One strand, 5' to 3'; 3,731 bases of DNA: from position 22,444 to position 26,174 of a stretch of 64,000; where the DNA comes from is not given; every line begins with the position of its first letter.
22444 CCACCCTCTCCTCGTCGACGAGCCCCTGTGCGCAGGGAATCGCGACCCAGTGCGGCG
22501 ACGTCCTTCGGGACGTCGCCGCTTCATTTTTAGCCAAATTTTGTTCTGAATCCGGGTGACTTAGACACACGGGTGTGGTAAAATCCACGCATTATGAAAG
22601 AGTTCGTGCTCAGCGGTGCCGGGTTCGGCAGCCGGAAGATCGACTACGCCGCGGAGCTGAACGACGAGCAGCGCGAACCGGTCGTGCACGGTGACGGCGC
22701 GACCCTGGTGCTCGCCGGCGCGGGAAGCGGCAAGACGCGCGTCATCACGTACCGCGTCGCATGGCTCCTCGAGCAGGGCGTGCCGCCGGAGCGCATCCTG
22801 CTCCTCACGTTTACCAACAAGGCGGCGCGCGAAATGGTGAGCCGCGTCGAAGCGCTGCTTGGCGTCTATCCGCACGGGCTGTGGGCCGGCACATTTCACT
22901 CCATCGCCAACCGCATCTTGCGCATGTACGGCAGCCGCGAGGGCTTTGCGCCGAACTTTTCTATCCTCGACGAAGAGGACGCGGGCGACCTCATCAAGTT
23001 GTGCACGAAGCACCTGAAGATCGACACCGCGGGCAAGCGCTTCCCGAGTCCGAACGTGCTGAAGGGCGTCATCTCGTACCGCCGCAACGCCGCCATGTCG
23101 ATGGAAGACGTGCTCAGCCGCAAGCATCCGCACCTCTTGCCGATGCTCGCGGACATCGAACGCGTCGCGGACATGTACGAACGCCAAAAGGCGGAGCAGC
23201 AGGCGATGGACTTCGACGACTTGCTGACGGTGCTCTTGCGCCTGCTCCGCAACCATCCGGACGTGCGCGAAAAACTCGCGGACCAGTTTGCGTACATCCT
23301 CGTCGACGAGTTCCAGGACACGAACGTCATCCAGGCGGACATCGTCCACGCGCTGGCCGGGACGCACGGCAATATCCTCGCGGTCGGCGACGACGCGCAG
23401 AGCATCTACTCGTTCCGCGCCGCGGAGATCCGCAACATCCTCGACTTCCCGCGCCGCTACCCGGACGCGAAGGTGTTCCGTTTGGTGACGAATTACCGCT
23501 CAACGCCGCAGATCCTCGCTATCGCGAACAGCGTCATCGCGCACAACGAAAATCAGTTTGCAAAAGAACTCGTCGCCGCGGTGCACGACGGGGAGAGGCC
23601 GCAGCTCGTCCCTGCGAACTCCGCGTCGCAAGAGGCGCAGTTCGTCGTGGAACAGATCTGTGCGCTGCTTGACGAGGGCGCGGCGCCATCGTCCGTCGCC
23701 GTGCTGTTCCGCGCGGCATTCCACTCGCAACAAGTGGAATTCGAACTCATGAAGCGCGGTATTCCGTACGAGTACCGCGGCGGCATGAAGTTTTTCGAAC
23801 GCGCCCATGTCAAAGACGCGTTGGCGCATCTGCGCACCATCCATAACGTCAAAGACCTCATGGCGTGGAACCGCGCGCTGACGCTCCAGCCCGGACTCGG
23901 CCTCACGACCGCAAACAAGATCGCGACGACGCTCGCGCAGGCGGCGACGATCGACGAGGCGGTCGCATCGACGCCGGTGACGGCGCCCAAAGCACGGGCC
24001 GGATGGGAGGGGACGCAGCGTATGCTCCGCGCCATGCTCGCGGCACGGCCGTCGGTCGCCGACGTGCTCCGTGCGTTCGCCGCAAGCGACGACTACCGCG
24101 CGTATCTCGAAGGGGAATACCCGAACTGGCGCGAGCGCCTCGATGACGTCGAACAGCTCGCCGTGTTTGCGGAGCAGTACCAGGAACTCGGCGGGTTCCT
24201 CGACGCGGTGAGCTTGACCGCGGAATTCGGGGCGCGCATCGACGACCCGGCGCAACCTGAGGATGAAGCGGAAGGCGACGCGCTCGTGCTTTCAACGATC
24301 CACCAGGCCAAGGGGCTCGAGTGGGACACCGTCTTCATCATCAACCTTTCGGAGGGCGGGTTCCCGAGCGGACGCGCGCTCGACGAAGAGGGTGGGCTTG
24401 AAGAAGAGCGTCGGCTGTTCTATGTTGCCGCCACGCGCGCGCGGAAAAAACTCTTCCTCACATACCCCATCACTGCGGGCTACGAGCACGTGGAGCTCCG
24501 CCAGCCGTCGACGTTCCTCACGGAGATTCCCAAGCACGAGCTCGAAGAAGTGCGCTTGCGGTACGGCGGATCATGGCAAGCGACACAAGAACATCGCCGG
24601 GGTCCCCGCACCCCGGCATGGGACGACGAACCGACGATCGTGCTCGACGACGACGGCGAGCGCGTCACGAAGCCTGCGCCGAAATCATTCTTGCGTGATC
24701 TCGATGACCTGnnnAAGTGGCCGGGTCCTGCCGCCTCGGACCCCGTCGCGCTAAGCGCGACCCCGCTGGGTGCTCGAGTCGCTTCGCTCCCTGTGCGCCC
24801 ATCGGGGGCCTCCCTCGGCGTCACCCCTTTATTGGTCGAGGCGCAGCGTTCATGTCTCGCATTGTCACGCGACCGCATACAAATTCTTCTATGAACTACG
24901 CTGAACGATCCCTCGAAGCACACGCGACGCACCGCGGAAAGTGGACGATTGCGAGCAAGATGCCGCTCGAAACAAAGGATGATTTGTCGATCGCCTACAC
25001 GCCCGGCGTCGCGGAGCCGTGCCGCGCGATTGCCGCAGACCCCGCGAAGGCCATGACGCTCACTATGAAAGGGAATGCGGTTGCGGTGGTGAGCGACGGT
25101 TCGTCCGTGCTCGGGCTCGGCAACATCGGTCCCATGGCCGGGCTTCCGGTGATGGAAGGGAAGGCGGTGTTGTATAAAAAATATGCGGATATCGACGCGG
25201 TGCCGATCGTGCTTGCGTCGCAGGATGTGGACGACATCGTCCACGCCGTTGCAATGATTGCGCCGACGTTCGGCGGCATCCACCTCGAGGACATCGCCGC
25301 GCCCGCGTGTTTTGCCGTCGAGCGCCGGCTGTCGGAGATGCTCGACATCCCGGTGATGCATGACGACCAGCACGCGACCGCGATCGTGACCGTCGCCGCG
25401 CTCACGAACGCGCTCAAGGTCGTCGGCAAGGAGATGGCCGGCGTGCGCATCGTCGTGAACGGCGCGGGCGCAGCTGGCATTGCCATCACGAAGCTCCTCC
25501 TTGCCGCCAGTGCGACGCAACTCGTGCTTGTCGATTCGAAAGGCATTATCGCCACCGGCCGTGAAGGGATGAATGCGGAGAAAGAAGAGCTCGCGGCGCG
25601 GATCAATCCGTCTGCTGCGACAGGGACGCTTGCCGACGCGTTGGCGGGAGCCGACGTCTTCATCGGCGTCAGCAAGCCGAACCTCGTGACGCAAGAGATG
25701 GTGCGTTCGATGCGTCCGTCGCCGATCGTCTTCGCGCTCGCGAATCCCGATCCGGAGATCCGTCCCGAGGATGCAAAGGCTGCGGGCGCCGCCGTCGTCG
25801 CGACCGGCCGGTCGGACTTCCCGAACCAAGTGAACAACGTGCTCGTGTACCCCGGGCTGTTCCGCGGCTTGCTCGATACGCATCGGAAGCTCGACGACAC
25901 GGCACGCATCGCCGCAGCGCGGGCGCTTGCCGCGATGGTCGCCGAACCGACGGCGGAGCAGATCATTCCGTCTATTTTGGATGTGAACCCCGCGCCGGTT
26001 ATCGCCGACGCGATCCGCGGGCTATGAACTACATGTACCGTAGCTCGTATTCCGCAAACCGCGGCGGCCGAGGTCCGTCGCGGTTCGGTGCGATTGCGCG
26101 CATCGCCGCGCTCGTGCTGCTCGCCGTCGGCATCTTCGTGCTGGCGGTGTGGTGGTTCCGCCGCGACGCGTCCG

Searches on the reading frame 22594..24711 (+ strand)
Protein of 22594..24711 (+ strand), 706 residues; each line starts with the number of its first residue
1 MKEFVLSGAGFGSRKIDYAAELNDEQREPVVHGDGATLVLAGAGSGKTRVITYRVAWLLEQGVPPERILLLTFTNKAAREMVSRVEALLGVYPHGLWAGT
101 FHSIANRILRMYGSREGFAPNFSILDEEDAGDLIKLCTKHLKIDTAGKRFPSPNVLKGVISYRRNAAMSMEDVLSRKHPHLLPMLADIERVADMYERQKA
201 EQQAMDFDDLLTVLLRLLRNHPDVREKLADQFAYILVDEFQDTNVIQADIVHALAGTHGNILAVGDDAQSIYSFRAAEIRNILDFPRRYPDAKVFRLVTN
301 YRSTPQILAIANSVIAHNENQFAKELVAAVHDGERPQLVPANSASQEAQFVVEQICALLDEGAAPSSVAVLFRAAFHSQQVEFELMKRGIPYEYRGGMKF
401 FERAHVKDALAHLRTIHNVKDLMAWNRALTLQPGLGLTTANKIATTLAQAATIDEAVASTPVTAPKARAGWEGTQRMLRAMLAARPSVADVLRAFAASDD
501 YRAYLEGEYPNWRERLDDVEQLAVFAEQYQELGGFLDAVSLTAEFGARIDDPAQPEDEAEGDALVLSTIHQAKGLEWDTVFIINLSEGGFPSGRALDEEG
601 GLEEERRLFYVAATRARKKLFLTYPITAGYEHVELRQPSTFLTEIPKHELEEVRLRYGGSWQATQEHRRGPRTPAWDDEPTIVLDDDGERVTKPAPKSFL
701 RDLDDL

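Call 23: search_protein_families(library=pfam, proteins=[window:22594-24711:+], max_evalue=0.001)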
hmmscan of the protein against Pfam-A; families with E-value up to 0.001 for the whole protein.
window:22594-24711:+ (706 aa): 7 families
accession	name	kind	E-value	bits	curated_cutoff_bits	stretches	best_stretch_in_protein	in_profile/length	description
PF00580.27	UvrD-helicase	-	1.2e-77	261.7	23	1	22-289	1-270/271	UvrD/REP helicase N-terminal domain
PF13361.12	UvrD_C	-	2.5e-60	205.2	25.6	2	296-445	2-152/350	UvrD-like helicase C-terminal domain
PF13245.12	AAA_19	-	1.3e-22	80.9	25.1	1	35-275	12-134/134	AAA domain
PF13538.12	UvrD_C_2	-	6.6e-13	48.7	27.4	1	565-622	3-51/52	UvrD-like helicase C-terminal domain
PF01443.25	Viral_helicase1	-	1.4e-06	28.7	21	0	566-621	179-225/228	Viral superfamily 1 RNA helicase core domain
PF13604.12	AAA_30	-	8.4e-06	26.1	27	0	22-84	2-65/191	AAA domain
PF13087.12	AAA_12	-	0.00034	20.7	27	0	560-622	138-190/195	AAA domain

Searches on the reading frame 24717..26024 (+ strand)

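Call 23: search_protein_families(library=pfam, proteins=[window:24717-26024:+], max_evalue=0.001)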
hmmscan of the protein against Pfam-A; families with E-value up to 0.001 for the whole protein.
window:24717-26024:+ (436 aa): 3 families
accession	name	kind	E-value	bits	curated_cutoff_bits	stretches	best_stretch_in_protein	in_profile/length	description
PF00390.24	malic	-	7.1e-30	104.6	23.1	1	78-205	6-181/182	Malic enzyme, N-terminal domain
PF03949.21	Malic_M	-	9.9e-22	77.9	23.5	1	220-424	3-243/258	Malic enzyme, NAD binding domain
PF00208.27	ELFV_dehydrog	-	1.9e-05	25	23.4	1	215-288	4-75/241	Glutamate/Leucine/Phenylalanine/Valine dehydrogenase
